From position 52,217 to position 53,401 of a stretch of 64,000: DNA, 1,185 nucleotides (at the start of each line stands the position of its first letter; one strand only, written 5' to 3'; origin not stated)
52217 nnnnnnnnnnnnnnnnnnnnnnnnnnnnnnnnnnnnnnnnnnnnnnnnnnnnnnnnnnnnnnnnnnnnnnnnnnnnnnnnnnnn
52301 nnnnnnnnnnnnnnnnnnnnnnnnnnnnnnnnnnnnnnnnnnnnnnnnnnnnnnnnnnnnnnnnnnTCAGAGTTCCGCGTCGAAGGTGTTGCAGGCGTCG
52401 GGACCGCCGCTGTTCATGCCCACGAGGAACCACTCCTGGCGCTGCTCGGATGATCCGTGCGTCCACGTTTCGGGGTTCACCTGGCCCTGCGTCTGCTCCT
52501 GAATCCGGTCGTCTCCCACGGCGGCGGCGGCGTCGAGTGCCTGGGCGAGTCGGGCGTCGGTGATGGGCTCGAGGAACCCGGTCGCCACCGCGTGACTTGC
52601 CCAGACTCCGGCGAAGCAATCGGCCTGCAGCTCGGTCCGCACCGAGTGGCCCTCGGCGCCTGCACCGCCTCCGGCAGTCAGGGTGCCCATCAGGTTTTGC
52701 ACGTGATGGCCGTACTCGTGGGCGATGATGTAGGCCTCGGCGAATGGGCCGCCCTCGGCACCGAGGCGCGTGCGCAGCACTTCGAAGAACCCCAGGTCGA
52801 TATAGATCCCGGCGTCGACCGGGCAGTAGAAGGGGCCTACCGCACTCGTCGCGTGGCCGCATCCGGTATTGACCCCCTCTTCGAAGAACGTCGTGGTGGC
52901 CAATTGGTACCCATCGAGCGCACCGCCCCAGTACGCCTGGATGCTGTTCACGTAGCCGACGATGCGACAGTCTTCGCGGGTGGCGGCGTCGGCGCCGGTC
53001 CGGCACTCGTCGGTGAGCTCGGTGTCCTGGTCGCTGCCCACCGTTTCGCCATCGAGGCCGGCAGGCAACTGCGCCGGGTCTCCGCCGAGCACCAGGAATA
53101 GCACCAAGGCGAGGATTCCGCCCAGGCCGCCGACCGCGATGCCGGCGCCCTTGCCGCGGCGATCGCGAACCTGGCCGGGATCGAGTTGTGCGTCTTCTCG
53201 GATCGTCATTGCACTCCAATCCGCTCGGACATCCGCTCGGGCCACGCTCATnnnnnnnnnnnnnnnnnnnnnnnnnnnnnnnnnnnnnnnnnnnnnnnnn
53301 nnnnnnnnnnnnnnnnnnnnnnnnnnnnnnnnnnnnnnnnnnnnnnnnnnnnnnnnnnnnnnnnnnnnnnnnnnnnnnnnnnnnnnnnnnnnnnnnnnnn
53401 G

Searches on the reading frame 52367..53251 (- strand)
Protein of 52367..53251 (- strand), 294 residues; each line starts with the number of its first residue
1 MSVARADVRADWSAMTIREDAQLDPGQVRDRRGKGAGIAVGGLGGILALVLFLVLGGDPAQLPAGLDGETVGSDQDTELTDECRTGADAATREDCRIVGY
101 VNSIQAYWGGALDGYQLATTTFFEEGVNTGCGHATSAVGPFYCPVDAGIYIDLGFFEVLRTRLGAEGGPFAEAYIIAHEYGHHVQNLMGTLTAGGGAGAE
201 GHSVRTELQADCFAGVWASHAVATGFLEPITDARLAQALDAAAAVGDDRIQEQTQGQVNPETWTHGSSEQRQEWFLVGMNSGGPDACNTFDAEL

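Call 6: search_protein_families(library=pfam, proteins=[window:52367-53251:-], max_evalue=0.1)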
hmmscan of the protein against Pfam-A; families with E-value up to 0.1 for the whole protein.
window:52367-53251:- (294 aa): 1 family
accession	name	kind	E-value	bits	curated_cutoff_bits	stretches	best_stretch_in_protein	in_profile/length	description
PF04228.19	Zn_peptidase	-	6e-68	229.9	23.2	1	29-290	13-290/290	Putative neutral zinc metallopeptidase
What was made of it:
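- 52367..53251 (-): Right-hand host flank: a putative neutral zinc metallopeptidase. This is context and not part of the islet. Pfam PF04228 E 6e-68 (call 6).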

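Call 12: find_related_loci(query=window:52367-53251:-, collection=genome_contigs, flank=8000)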
Query window:52367-53251:- (294 aa) in genome_contigs; peptide patterns used: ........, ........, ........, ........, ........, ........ (x = any residue, [..] = any of these).
600 stretches matched a pattern (row limit reached: there are more); 591 encode a relative of the query (tblastn E <= 1e-3); the best 80 are kept; 80 distinct loci.
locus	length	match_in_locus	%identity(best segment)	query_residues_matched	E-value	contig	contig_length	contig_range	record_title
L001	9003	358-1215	70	11-294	1e-125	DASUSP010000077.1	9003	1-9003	MAG TPA_asm: Candidatus Limnocylindria bacterium isolate SMAG_U1739 k141_408641, whole genome shotgun sequence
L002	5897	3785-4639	65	13-294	1e-115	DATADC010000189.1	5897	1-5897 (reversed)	MAG TPA_asm: Candidatus Limnocylindria bacterium isolate SMAG_U6740 k141_3012998, whole genome shotgun sequence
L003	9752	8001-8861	54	15-290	8e-95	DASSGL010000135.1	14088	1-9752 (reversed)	MAG TPA_asm: Gaiellaceae bacterium isolate SMAG_U1032 k141_39690, whole genome shotgun sequence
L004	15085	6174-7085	54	15-294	2e-94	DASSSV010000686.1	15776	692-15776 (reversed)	MAG TPA_asm: Thermomicrobiales bacterium isolate SMAG_U524 k141_1000018, whole genome shotgun sequence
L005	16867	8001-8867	53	15-289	1e-93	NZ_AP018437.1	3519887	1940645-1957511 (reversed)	Pelolinea submarina strain MO-CFX1 chromosome, complete genome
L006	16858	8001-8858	55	12-290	1e-92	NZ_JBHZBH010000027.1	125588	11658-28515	Nonomuraea sp. NPDC059194 NPDC059194_T43_A11.ctg-0027, whole genome shotgun sequence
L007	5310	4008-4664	64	76-293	2e-92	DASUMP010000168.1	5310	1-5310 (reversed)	MAG TPA_asm: Acidimicrobiia bacterium isolate SMAG_U1576 k141_462929, whole genome shotgun sequence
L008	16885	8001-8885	53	15-294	2e-91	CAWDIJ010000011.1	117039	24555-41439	MAG: uncultured Actinomycetes bacterium isolate MFD04850.bin.2.254 genome assembly, contig: contig_46160, whole genome s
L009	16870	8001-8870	54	15-294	1e-90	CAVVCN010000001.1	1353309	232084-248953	MAG: uncultured Actinomycetes bacterium isolate MFD02360.bin.2.291 genome assembly, contig: contig_11055, whole genome s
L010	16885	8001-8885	52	15-290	2e-90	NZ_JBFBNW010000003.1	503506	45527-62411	Streptomyces sp. NPDC093111 NPDC093111_173_H2.ctg-0003, whole genome shotgun sequence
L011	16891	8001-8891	53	13-294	6e-90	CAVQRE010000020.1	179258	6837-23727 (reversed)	MAG: uncultured Thermoleophilia bacterium isolate MFD02134.bin.2.211 genome assembly, contig: contig_6688, whole genome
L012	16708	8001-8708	59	58-290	1e-89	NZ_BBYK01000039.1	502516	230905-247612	Microtetraspora fusca strain NBRC 13915, whole genome shotgun sequence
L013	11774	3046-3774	58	53-294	4e-89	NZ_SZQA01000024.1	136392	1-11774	Herbidospora galbida strain NEAU-GS14 Scaffold24, whole genome shotgun sequence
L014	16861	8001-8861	53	13-290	5e-89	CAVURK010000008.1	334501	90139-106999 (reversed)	MAG: uncultured Chloroflexia bacterium isolate MFD05513.bin.2.235 genome assembly, contig: contig_63933, whole genome sh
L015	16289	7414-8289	52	19-290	4e-89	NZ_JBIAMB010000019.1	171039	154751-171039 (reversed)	Streptomyces sp. NPDC004435 NPDC004435_24_A7.ctg-0019, whole genome shotgun sequence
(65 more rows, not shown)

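Call 23: find_encoding_contigs(protein=window:52367-53251:-, flank=6000, max_places=6)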
Protein window:52367-53251:- (294 aa): no gene with exactly this product is on record in the collection.
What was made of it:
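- Tried and rejected: An exact look-up of the peptidase also found nothing on record (call 23).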

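Call 43: find_related_loci(query=window:52367-53251:-, collection=metagenome_contigs, flank=5000)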
Query window:52367-53251:- (294 aa) in metagenome_contigs; peptide patterns used: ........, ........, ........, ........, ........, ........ (x = any residue, [..] = any of these).
600 stretches matched a pattern (row limit reached: there are more); 598 encode a relative of the query (tblastn E <= 1e-3); the best 80 are kept; 80 distinct loci.
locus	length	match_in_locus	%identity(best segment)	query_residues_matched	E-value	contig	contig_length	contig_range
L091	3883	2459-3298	76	15-293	2e-145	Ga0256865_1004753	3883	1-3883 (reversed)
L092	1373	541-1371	70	15-289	5e-134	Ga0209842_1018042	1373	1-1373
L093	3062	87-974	65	8-294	3e-120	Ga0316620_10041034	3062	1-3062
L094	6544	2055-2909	65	15-294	6e-114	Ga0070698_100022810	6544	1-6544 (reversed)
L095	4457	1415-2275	67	13-294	4e-114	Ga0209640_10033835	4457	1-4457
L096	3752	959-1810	65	15-294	6e-112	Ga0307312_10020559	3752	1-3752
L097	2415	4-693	70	66-294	2e-114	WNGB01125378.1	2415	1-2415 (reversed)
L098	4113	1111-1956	64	13-293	1e-103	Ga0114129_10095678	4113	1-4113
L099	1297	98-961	60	15-294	4e-106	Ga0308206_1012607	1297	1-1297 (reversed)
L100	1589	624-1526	58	5-294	1e-103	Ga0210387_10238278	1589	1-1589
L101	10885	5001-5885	56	2-292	4e-96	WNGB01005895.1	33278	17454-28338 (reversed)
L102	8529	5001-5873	57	15-289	5e-95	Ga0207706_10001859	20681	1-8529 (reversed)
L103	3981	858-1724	59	15-294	3e-94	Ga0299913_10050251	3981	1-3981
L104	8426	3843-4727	53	15-294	2e-92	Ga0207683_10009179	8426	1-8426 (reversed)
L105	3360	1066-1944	57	15-294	5e-93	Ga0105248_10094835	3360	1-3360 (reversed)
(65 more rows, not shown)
